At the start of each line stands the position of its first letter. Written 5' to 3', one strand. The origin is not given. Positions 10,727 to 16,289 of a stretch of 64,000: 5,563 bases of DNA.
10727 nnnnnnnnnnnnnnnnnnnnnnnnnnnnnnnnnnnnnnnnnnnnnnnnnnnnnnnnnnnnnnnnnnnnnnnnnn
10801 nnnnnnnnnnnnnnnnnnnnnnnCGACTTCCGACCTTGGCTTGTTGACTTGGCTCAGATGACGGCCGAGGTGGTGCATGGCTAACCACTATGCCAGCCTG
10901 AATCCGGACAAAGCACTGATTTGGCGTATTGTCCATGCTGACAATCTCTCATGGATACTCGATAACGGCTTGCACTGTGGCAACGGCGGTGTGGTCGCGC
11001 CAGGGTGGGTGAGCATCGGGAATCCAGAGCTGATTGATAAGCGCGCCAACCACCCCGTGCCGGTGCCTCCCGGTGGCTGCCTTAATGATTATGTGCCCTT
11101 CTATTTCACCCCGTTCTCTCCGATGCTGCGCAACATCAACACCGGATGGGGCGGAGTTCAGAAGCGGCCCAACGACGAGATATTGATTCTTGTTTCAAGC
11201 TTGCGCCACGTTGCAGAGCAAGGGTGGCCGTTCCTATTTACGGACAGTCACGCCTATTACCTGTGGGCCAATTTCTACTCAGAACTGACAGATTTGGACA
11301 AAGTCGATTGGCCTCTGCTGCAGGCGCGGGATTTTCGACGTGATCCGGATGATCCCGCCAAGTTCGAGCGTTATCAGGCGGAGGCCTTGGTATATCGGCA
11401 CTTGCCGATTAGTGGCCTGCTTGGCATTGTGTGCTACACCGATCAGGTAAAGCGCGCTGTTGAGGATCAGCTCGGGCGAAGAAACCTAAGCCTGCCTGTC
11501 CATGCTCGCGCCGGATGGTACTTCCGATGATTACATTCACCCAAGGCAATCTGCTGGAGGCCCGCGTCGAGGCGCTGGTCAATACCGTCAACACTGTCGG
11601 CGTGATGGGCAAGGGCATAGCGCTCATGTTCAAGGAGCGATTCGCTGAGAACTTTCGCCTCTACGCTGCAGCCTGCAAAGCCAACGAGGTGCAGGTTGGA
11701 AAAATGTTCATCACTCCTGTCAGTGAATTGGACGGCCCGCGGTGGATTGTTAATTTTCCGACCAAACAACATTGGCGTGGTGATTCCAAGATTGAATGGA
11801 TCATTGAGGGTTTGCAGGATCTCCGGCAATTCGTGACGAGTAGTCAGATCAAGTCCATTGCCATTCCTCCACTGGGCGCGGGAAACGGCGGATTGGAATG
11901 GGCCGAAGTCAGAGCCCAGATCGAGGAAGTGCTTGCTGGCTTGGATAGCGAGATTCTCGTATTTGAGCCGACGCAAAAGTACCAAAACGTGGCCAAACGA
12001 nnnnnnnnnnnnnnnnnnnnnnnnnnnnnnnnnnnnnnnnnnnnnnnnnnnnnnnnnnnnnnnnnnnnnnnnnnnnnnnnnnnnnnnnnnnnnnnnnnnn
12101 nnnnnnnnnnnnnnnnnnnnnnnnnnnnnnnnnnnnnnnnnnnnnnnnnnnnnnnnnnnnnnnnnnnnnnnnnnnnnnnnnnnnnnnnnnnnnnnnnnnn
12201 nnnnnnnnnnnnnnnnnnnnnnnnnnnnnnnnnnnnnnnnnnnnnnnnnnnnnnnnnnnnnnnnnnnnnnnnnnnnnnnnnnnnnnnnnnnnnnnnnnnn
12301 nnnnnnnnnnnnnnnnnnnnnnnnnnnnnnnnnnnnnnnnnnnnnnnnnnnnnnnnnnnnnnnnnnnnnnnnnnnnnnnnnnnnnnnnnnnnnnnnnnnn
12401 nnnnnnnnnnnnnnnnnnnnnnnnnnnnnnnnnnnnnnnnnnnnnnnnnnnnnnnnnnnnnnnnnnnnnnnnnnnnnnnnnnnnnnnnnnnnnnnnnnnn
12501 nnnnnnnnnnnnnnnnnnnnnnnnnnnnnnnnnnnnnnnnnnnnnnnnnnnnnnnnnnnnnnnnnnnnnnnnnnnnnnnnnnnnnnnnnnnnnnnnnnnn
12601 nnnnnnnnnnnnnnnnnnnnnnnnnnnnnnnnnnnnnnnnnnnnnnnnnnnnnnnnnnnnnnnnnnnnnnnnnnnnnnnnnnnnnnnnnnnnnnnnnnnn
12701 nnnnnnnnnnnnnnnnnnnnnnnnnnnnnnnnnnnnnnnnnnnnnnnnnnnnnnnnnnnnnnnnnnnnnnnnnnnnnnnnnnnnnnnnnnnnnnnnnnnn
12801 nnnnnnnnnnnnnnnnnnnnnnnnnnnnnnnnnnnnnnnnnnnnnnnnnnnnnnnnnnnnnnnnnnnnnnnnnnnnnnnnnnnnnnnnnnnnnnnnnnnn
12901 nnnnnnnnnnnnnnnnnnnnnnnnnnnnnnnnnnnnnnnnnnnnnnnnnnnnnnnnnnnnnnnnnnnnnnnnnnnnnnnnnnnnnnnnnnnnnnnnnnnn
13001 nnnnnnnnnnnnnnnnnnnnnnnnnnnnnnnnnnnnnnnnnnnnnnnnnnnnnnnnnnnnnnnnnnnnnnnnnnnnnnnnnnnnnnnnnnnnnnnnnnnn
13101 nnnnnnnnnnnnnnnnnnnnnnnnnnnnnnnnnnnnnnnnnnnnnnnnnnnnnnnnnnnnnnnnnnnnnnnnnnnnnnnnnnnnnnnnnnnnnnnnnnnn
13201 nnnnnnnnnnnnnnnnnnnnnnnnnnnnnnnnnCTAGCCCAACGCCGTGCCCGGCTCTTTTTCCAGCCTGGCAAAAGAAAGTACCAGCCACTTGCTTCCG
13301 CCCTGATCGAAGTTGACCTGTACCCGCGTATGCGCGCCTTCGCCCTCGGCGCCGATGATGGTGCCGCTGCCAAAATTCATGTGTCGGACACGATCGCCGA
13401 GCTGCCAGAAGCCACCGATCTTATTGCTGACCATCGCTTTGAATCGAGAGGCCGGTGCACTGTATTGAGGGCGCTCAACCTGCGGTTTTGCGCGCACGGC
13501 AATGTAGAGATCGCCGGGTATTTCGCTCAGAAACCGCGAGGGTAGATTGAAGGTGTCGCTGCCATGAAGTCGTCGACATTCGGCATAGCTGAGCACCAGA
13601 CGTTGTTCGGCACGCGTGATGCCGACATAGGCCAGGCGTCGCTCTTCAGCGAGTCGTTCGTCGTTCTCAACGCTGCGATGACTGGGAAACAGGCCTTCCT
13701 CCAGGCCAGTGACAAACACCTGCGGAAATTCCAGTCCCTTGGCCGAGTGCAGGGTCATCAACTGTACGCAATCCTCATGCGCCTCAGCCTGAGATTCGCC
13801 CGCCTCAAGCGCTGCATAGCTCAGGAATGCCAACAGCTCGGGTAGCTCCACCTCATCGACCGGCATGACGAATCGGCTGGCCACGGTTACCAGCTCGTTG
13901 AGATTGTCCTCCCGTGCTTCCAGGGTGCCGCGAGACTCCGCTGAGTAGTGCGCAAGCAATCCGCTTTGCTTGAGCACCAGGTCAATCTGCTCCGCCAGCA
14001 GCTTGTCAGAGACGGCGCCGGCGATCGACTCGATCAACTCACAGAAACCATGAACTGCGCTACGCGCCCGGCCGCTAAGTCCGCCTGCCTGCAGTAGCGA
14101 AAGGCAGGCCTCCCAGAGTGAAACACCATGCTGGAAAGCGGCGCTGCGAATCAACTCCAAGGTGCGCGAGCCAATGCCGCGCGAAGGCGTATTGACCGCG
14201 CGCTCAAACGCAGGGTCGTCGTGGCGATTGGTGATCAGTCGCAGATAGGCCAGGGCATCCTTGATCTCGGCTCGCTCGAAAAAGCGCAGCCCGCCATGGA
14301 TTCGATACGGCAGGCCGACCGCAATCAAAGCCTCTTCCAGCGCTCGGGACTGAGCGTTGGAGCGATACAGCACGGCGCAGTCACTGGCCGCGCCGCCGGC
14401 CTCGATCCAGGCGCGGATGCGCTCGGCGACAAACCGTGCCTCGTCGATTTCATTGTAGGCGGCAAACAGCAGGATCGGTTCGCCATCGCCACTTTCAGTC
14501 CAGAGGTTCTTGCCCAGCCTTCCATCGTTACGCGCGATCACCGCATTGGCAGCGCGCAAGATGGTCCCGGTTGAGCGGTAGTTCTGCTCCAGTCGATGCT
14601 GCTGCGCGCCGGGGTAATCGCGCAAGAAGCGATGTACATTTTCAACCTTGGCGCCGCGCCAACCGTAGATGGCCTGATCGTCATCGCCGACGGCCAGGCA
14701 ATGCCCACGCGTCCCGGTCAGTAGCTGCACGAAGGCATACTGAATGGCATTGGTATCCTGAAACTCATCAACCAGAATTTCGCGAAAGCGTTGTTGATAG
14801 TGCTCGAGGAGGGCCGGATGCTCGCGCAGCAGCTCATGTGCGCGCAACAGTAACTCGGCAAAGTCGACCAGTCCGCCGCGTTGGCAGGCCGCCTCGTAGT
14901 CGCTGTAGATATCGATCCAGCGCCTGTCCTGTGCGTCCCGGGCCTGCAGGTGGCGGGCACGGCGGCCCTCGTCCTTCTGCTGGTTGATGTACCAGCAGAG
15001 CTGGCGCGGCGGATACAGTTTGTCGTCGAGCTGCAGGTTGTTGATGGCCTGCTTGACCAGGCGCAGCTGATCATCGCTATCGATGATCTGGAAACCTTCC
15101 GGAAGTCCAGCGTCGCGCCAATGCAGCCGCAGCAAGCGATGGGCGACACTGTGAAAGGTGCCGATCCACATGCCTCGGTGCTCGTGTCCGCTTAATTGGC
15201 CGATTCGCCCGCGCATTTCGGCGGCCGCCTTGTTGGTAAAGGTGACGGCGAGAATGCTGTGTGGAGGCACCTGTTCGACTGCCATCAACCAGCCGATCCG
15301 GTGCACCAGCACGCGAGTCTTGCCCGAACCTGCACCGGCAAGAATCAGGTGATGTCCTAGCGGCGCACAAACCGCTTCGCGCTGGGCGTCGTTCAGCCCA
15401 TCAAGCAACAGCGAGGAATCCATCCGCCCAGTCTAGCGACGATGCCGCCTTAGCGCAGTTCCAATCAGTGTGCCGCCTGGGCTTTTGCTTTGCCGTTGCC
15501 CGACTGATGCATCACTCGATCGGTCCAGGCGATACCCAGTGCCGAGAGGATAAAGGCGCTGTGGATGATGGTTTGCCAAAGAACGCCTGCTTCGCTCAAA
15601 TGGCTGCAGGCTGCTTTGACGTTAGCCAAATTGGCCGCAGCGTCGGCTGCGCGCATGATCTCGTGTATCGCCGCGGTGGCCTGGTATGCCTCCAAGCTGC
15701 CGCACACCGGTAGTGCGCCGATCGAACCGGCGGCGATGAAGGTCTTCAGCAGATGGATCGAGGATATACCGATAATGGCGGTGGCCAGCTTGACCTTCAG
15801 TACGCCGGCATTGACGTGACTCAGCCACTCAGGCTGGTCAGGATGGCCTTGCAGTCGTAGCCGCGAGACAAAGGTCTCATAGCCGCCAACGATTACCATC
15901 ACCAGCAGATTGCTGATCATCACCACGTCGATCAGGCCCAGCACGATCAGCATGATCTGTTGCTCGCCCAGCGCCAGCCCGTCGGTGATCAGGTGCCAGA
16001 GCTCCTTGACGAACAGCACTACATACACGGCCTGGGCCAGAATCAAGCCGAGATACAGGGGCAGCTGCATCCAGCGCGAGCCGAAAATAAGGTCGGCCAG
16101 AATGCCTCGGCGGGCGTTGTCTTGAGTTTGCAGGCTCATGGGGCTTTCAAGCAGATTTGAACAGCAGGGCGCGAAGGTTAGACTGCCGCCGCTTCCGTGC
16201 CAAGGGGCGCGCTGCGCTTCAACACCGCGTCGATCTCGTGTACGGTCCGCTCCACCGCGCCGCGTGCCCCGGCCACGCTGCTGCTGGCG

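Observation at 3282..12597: Compact defence island (Type I R-M in R-S-M order, GHKL-nuclease gene, DarTG) as terminal cargo of a mobile element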

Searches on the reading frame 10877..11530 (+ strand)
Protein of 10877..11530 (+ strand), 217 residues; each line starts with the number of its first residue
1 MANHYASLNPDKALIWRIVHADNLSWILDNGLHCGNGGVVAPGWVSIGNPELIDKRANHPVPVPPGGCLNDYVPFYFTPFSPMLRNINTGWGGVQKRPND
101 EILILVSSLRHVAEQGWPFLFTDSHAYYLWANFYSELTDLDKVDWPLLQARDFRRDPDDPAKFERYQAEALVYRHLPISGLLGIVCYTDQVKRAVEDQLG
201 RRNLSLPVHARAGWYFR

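Call 4: search_protein_families(library=pfam, proteins=[window:10877-11530:+])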
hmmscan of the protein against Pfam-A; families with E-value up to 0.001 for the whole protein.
window:10877-11530:+ (217 aa): 1 family
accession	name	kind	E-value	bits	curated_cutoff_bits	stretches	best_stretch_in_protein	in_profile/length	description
PF14487.12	DarT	-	1.7e-51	175.2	22.5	1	16-216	1-201/201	ssDNA thymidine ADP-ribosyltransferase, DarT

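Call 5: search_protein_families(library=padloc, proteins=[window:10877-11530:+])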
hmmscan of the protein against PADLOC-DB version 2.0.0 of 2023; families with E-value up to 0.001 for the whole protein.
window:10877-11530:+ (217 aa): 1 family
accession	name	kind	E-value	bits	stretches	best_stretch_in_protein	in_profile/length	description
PDLC02991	DarT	-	1.1e-70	235.5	1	7-216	4-196/196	-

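Call 9: search_protein_families(library=ncbifam, proteins=[window:10877-11530:+], max_evalue=0.001)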
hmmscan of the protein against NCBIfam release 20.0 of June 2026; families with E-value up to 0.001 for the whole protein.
window:10877-11530:+ (217 aa): 1 family
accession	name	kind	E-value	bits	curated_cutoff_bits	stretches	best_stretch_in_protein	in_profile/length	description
NF048013.1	toxin_DarT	equivalog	2.1e-75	252.9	150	1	15-216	1-204/204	type II toxin-antitoxin system toxin DNA ADP-ribosyl transferase DarT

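Call 24: search_solved_structures(query=window:10877-11530:+, max_evalue=0.001, show_alignments=2)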
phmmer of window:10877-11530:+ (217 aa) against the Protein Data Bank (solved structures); distinct sequences matched with E-value up to 0.001: 2.
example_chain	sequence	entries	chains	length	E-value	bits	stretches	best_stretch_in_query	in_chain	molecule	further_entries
7omv_AAA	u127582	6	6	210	1.8e-28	102.9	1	10-195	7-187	DarT domain-containing protein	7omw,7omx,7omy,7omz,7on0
7yk3_A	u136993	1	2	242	9.7e-14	54.7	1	10-194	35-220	DNA ADP-ribosyl transferase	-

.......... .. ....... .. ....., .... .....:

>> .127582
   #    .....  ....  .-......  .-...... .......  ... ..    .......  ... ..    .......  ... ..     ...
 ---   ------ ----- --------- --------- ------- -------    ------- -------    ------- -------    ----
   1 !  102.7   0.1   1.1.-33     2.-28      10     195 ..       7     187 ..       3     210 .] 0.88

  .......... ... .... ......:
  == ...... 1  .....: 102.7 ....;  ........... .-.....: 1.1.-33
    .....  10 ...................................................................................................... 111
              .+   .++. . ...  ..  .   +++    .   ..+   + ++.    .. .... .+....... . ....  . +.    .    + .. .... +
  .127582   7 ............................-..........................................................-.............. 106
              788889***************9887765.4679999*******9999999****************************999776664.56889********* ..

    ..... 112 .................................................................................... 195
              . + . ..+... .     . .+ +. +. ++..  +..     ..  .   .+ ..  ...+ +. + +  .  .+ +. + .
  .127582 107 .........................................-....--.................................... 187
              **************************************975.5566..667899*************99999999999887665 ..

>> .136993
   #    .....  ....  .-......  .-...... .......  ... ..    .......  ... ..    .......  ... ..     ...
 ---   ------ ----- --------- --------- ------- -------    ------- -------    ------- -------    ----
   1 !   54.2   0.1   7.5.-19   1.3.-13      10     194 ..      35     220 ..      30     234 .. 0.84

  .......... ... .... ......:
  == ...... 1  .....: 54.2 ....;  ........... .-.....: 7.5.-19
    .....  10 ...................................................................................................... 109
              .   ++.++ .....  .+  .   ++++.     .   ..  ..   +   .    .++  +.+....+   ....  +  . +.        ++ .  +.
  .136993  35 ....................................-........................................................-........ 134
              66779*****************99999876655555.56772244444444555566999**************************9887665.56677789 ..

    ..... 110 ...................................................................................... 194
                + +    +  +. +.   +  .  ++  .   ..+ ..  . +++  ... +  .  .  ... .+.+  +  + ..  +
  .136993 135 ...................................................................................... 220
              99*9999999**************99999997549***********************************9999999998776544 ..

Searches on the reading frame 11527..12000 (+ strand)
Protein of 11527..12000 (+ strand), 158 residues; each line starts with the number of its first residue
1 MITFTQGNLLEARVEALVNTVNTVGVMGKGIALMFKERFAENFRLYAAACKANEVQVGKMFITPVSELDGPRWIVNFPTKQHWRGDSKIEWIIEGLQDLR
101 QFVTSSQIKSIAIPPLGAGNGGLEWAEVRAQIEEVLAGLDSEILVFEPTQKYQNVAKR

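Call 94: search_solved_structures(query=window:11527-12000:+, max_evalue=1e-20, show_alignments=2)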
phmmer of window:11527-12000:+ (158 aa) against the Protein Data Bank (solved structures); distinct sequences matched with E-value up to 1e-20: 3.
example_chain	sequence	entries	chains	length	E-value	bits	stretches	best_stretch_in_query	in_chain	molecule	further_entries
5m31_A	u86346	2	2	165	3.8e-51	176.1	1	1-150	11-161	Appr-1-p processing domain protein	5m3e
5m3i_A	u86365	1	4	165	3.7e-47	163.1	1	1-147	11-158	RNase III inhibitor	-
7omu_AAA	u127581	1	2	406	2.3e-23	85.9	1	3-151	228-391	Macro domain-containing protein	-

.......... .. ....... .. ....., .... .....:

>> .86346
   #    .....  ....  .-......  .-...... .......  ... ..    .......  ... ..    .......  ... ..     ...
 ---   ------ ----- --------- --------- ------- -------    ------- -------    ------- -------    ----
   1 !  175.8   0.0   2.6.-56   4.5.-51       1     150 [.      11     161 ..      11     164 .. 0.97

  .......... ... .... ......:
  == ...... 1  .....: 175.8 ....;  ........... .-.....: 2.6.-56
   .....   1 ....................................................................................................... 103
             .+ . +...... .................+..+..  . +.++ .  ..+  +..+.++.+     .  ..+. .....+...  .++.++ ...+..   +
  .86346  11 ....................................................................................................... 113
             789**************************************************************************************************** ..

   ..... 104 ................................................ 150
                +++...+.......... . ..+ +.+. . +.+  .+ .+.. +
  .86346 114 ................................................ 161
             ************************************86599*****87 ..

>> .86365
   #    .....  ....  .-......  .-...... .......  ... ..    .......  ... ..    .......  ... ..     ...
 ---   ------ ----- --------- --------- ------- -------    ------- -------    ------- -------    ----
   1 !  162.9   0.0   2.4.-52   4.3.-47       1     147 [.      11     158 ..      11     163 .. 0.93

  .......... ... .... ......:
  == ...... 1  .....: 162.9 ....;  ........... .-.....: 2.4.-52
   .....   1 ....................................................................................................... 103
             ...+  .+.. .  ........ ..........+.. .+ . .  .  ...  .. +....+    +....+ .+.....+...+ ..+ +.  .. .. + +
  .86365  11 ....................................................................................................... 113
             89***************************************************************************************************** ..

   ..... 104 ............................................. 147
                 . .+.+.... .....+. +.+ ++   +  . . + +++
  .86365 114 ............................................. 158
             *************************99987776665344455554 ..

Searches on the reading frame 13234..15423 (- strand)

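Call 8: search_protein_families(library=pfam, proteins=[window:13234-15423:-], max_evalue=0.01)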
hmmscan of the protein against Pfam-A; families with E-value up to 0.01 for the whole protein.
window:13234-15423:- (729 aa): 7 families
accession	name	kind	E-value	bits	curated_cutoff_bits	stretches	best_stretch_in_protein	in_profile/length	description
PF00580.27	UvrD-helicase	-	6.3e-86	288.8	23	1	10-271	1-271/271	UvrD/REP helicase N-terminal domain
PF13361.12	UvrD_C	-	2.4e-77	261.1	25.6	2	277-430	2-155/350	UvrD-like helicase C-terminal domain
PF13245.12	AAA_19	-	1.1e-20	74.7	25.1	1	14-254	1-132/134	AAA domain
PF21196.3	PcrA_UvrD_tudor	-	4.2e-09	36.5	23.9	1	676-722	2-48/48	PcrA/UvrD tudor domain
PF13538.12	UvrD_C_2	-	8.8e-08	32.3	27.4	1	555-611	4-51/52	UvrD-like helicase C-terminal domain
PF13604.12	AAA_30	-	7.9e-05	22.9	27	0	10-75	2-67/191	AAA domain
PF01443.25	Viral_helicase1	-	0.0069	16.7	21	0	544-610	170-225/228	Viral superfamily 1 RNA helicase core domain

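Call 9: search_protein_families(library=ncbifam, proteins=[window:13234-15423:-], max_evalue=0.001)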
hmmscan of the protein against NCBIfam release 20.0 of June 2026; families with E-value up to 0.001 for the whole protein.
window:13234-15423:- (729 aa): 15 families
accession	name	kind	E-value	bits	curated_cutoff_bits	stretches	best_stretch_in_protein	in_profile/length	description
NF008743.0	PRK11773.1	equivalog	0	1139.5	965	1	1-722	1-719/720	DNA helicase II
TIGR01075.1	uvrD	equivalog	0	1112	1144.45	1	6-721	1-715/715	DNA helicase II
TIGR01073.1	pcrA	equivalog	4.7e-225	749.2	911.2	1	6-720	1-724/725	DNA helicase PcrA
TIGR01074.1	rep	equivalog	3.4e-165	551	951.45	1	10-646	2-644/668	DNA helicase Rep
NF008172.0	PRK10919.1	equivalog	9.9e-140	466.9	1168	1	10-640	3-638/673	DNA helicase Rep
TIGR02785.1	addA_Gpos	equivalog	1.8e-49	168.5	707.65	3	172-296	344-480/1234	helicase-exonuclease AddAB subunit AddA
NF008276.0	PRK11054.1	equivalog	2.7e-45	155.1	543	3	9-99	196-284/684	DNA helicase IV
TIGR00609.1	recB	equivalog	6.6e-37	127.2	696.05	3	176-300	333-459/1175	exodeoxyribonuclease V subunit beta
TIGR02784.1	addA_alphas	equivalog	2.5e-34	118.8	860.75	3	172-302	347-499/1138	double-strand break repair helicase AddA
NF010485.0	PRK13909.1-2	equivalog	9.6e-30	103.5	650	2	170-395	285-522/909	RecB-like helicase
NF010487.0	PRK13909.1-4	equivalog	1.8e-28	99.3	759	2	186-395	298-524/924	RecB-like helicase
NF008128.0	PRK10876.1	equivalog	1.2e-17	63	1697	1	181-300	344-465/1181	exodeoxyribonuclease V subunit beta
NF010484.0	PRK13909.1-1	equivalog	1.2e-10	39.8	1074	1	28-74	11-56/945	RecB-like helicase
NF041464.1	HelD_BACSU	equivalog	4.4e-09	34.8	419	1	210-366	544-693/779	RNA polymerase recycling motor HelD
NF010486.0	PRK13909.1-3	equivalog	3.6e-08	31.9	1109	0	215-290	333-417/921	RecB-like helicase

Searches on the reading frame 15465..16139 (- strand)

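Call 8: search_protein_families(library=pfam, proteins=[window:15465-16139:-], max_evalue=0.01)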
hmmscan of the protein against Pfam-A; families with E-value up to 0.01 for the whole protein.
window:15465-16139:- (224 aa): 1 family
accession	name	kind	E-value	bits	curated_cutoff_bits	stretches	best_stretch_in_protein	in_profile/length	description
PF03350.21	UPF0114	-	6.9e-37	126.7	23.1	1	18-134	1-117/117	Uncharacterized protein family, UPF0114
